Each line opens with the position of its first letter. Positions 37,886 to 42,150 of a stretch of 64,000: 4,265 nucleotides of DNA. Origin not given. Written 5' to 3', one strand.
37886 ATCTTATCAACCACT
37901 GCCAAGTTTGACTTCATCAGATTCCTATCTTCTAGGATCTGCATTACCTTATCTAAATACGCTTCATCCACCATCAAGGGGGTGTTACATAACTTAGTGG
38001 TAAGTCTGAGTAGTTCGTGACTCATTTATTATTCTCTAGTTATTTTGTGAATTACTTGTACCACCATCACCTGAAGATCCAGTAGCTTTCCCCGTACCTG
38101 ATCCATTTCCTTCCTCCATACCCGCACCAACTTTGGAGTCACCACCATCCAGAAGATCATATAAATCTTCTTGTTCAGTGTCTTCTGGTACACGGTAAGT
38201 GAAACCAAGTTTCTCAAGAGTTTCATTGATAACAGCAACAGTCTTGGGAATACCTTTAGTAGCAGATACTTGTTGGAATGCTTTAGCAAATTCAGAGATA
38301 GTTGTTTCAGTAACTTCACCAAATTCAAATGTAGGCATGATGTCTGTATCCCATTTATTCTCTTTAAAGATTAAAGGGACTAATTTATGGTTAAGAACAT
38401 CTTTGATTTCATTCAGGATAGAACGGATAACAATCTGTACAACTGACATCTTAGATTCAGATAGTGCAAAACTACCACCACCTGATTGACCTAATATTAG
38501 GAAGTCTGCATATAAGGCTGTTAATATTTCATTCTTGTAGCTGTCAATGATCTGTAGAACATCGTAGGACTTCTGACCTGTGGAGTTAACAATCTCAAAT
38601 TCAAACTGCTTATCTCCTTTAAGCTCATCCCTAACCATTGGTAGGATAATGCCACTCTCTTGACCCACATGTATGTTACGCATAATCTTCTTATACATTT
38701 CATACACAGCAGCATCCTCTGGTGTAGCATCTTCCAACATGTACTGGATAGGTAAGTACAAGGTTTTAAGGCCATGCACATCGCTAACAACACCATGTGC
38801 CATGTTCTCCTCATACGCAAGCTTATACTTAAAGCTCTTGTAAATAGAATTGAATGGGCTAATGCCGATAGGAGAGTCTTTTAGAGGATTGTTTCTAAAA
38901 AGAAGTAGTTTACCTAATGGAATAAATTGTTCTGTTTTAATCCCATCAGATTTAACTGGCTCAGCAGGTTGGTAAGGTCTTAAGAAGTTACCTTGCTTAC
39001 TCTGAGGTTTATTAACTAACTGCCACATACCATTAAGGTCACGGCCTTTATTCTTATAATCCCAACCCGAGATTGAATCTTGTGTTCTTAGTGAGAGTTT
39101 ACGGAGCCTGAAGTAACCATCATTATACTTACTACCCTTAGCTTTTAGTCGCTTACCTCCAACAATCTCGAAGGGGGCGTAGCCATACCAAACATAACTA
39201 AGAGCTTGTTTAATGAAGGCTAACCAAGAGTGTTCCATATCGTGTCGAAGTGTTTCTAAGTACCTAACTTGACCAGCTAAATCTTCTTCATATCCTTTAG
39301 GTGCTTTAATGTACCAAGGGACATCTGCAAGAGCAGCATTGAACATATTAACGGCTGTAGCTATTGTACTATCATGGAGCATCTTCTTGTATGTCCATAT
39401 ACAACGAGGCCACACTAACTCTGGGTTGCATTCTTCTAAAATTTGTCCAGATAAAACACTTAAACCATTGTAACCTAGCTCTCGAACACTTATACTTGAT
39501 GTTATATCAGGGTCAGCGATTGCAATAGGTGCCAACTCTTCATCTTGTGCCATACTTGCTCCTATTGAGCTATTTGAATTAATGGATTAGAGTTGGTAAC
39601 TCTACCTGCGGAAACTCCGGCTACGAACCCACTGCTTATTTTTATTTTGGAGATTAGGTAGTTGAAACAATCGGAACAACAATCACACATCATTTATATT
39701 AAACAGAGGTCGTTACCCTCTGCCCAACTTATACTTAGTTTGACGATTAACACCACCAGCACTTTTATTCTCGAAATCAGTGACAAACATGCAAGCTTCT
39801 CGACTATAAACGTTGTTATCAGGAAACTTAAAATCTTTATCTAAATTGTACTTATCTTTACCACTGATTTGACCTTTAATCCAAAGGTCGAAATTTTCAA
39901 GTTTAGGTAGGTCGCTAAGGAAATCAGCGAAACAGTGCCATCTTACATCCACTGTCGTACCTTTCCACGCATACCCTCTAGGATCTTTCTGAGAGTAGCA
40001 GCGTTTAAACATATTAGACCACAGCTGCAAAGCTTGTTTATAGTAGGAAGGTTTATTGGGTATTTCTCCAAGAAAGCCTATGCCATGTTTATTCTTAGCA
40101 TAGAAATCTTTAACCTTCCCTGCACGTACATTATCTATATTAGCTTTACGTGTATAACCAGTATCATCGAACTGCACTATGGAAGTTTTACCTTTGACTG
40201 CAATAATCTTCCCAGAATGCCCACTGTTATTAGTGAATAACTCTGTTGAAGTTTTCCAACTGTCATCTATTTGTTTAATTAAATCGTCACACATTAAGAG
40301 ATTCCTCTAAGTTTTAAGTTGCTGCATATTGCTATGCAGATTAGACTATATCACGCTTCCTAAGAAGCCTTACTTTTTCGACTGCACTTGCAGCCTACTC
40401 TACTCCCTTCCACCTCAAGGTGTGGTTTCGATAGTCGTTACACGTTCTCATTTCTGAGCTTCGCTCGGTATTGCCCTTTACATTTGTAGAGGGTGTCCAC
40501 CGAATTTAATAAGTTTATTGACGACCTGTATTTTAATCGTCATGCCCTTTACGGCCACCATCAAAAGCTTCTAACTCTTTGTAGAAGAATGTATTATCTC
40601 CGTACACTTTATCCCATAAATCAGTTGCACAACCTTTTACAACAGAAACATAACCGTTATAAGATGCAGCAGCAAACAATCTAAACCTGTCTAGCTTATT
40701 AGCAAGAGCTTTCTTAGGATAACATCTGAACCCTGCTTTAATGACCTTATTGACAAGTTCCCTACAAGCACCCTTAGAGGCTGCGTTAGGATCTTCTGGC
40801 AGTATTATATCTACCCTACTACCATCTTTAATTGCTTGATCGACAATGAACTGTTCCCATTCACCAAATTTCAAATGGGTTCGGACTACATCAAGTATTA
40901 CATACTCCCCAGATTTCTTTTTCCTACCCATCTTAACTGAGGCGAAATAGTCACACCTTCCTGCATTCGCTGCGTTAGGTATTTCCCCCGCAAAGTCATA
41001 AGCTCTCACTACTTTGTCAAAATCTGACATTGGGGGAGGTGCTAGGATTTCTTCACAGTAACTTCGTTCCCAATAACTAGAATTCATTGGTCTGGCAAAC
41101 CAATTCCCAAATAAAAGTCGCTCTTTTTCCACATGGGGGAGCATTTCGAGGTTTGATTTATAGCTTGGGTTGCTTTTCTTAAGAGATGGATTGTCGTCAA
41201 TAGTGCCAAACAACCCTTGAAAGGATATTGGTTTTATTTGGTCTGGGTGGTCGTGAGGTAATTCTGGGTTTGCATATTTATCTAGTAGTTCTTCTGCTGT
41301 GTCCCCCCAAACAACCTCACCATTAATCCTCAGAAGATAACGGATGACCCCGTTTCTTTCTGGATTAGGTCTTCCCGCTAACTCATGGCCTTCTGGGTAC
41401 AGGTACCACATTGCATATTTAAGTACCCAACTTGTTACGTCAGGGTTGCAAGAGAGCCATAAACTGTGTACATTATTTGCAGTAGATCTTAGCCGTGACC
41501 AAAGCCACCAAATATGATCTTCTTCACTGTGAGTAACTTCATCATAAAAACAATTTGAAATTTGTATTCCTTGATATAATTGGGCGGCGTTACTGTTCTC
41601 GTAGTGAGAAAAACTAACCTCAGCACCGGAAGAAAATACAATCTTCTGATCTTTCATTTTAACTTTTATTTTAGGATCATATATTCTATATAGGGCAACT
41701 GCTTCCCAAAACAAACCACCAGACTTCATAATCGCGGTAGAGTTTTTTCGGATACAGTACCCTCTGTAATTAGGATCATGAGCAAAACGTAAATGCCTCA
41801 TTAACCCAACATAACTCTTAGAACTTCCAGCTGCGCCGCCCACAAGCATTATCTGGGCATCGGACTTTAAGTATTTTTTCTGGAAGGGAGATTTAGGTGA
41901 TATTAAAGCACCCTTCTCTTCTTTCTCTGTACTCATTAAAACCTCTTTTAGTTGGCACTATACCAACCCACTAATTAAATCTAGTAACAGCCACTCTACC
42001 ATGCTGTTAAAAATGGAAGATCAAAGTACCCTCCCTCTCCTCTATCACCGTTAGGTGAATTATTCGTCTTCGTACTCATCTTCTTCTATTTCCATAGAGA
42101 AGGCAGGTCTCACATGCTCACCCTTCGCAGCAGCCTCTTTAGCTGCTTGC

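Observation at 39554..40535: Second group I intron at the extreme 3' end of the large terminase gene, carrying an ORF with no recognisable nuclease motifs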

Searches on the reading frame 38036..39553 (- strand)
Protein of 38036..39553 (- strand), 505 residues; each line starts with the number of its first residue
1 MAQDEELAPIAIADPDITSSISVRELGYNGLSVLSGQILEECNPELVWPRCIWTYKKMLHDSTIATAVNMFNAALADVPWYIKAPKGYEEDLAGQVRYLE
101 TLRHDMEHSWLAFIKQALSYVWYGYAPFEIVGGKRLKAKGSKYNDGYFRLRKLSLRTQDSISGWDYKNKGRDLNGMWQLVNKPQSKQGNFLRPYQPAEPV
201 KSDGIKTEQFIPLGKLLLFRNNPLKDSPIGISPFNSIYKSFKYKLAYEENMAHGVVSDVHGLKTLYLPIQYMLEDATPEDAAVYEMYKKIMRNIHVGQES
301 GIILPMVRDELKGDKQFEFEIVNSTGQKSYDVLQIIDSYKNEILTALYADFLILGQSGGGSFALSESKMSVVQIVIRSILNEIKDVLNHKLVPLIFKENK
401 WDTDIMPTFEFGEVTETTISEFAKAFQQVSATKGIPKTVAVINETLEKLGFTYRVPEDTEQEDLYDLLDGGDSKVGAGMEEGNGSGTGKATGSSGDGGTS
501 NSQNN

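Call 5: search_protein_families(library=pfam, proteins=[window:38036-39553:-], max_evalue=1)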
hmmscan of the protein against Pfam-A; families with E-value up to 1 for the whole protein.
window:38036-39553:- (505 aa): 2 families
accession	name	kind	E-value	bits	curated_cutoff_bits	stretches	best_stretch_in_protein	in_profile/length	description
PF06074.18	Portal_Mu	-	8e-24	85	23.9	1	54-445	3-333/336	Portal protein of Mu bacteriophage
PF21919.2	P23-45_portal_barrel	-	0.0013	17.8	27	1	253-449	234-415/448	Phage P23-45 portal protein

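Call 6: search_protein_families(library=phrogs, proteins=[window:38036-39553:-], max_evalue=0.1)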
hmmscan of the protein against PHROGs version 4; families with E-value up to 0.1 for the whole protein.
window:38036-39553:- (505 aa): 4 families
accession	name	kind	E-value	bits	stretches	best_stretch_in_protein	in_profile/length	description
phrog_113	-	head and packaging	4e-60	205.2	1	24-463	35-423/1272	portal protein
phrog_30239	-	unknown function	1.4e-09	38.5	1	52-326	61-340/349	-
phrog_28799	-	unknown function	0.003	18.5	1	18-162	21-165/178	-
phrog_12381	-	unknown function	0.024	16.1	1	255-324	8-77/91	-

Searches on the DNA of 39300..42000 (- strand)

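Call 4: search_rna_families(source=window, start=39300, end=40800, threshold=evalue, max_evalue=10, show_alignments=4)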
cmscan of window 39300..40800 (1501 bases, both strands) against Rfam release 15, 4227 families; matches with E-value up to 10: 2.
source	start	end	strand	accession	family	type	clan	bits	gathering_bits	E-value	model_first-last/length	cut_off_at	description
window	40322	40575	-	RF00028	Intron_gpI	Intron;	-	44.7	50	9.4e-10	1-253/253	no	Group I catalytic intron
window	39700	39793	-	RF01497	ALIL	Cis-reg;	-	11.4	50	5.1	1-117/117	no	ALIL pseudoknot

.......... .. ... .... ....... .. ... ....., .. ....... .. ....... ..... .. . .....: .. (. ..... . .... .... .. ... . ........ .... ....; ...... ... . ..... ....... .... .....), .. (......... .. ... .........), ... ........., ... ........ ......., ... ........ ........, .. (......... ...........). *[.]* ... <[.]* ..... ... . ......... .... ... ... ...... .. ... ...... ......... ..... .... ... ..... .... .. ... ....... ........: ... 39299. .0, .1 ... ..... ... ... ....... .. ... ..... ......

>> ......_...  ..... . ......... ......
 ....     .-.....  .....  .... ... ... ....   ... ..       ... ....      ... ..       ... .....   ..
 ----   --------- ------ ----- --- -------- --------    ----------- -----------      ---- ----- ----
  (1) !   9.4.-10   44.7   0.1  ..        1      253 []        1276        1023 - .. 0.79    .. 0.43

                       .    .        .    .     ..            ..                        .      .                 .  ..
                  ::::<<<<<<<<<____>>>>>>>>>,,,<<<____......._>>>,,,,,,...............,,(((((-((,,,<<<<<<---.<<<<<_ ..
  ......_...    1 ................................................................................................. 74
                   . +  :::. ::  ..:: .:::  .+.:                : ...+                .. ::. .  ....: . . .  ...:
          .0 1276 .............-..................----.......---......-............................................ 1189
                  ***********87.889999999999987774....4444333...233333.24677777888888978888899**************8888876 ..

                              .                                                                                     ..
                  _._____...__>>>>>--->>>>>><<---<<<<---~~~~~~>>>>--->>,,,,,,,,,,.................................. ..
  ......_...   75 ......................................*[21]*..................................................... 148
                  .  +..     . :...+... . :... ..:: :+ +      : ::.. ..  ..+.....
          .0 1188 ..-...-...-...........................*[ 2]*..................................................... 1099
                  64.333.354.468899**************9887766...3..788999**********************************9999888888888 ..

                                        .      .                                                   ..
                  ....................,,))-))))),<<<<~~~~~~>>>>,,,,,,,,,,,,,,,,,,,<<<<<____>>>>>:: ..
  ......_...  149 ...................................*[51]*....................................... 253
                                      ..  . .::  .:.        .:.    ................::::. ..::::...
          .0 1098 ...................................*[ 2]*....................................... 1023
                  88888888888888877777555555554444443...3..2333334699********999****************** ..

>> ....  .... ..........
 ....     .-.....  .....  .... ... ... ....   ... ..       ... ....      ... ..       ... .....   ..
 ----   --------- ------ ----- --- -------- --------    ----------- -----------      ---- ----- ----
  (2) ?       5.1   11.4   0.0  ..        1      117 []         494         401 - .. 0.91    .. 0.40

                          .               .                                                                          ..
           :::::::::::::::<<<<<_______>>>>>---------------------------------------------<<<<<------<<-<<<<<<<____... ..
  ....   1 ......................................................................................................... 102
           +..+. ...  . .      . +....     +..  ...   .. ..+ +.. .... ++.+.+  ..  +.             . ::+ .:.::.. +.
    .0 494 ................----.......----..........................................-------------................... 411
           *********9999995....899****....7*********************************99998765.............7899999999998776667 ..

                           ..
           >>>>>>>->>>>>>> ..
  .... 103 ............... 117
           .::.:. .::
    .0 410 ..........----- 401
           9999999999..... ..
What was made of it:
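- On Group I intron (Rfam RF00028): The window scores 44.7 bits against a cutoff of 50 (call 4). In the window, the extended P7.1 region is left as an unaligned insertion in the Rfam match (call 4), and may lower its score.
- The window scores below the Rfam cutoff (call 4).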

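Call 7: search_dna_similar(query=window:39300-42000:-, collection=phages, mode=near, max_rows=30)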
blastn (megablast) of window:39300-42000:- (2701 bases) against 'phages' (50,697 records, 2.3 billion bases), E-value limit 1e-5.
No match.
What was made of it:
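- Tried and rejected: Megablast of the region against 50,697 phage records found nothing (call 7).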

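Call 31: search_rna_families(sources=[L004, L007, L008, L009, L010, L011], threshold=evalue, max_evalue=0.1)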
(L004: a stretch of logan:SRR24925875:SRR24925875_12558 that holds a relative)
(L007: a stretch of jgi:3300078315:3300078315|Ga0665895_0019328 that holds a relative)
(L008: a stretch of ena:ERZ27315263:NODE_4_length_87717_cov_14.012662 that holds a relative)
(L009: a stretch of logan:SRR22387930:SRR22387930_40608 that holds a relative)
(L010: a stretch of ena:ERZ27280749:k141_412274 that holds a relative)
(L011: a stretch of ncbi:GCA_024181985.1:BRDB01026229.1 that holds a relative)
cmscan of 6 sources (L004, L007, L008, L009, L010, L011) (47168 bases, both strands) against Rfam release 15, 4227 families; matches with E-value up to 0.1: 14.
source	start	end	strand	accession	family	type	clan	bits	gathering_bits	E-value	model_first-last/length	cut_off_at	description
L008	7126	7455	+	RF00028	Intron_gpI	Intron;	-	91.8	50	2.3e-22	1-253/253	no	Group I catalytic intron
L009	4002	4356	+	RF00028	Intron_gpI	Intron;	-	70.6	50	5.2e-16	1-253/253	no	Group I catalytic intron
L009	560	632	+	RF00005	tRNA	Gene; tRNA;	CL00001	67.9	29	8.9e-13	1-71/71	no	tRNA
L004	3506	3578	+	RF00005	tRNA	Gene; tRNA;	CL00001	67.1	29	1.5e-12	1-71/71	no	tRNA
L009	2280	2539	+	RF00028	Intron_gpI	Intron;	-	62.7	50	1.1e-13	1-253/253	no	Group I catalytic intron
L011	3724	3973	+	RF00028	Intron_gpI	Intron;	-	59.2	50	1.3e-12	1-253/253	no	Group I catalytic intron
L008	436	508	+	RF00005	tRNA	Gene; tRNA;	CL00001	56.7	29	1.1e-09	1-71/71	no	tRNA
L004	2642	2714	+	RF00005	tRNA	Gene; tRNA;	CL00001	56.5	29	1.2e-09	1-71/71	no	tRNA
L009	640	711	+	RF00005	tRNA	Gene; tRNA;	CL00001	56.5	29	1.2e-09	1-71/71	no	tRNA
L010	3724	3973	+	RF00028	Intron_gpI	Intron;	-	56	50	1.2e-11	1-253/253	no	Group I catalytic intron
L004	5751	5974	+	RF00028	Intron_gpI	Intron;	-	53.3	50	7.5e-11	1-253/253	no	Group I catalytic intron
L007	1828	2081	+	RF00028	Intron_gpI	Intron;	-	46.9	50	6.1e-09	1-253/253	no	Group I catalytic intron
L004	2119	2191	+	RF00005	tRNA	Gene; tRNA;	CL00001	46.6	29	6.5e-07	1-71/71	no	tRNA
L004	2119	2192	-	RF04354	Plastid-ycf2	Cis-reg;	-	36.1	65.7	0.00055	1-75/75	no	Plastid-ycf2 5UTR RNA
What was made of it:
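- On Group I intron (Rfam RF00028): Homologous copies score 53.3-62.7 bits (call 31).
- Checked: The same intron in relatives scores 53-63 bits (call 31).
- The homologous introns in L009, L011, L010 and L004 score 62.7, 59.2, 56 and 53.3 bits, above the cutoff of 50 (call 31).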

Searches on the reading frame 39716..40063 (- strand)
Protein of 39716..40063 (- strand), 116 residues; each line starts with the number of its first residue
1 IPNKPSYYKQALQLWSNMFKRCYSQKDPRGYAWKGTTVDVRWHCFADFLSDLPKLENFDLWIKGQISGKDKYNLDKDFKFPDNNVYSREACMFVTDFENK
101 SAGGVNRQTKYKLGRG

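Call 70: predict_structure(alignment_id=A5)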
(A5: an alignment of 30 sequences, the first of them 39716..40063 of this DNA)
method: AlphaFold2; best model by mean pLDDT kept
length: 116 residues; sequences in the alignment: 30
mean_pLDDT: 86.8   pTM: 0.77
mean pLDDT of the five models: 86.8, 86.3, 86.0, 84.8, 83.5
residues with pLDDT >= 90: 73; 70-90: 26; 50-70: 11; < 50: 6
segments of 3 or more residues with pLDDT < 50: 112-116
pLDDT, mean of each block of 10 residues (from residue 1): 87 96 86 91 97 97 92 92 94 89 58 45
secondary structure, 60 per line:
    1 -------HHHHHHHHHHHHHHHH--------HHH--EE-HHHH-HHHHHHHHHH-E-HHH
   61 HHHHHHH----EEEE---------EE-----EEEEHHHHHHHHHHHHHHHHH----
elements in order: H8-23 H40-43 H45-54 H58-67 E72-75 E92-95 H96-112
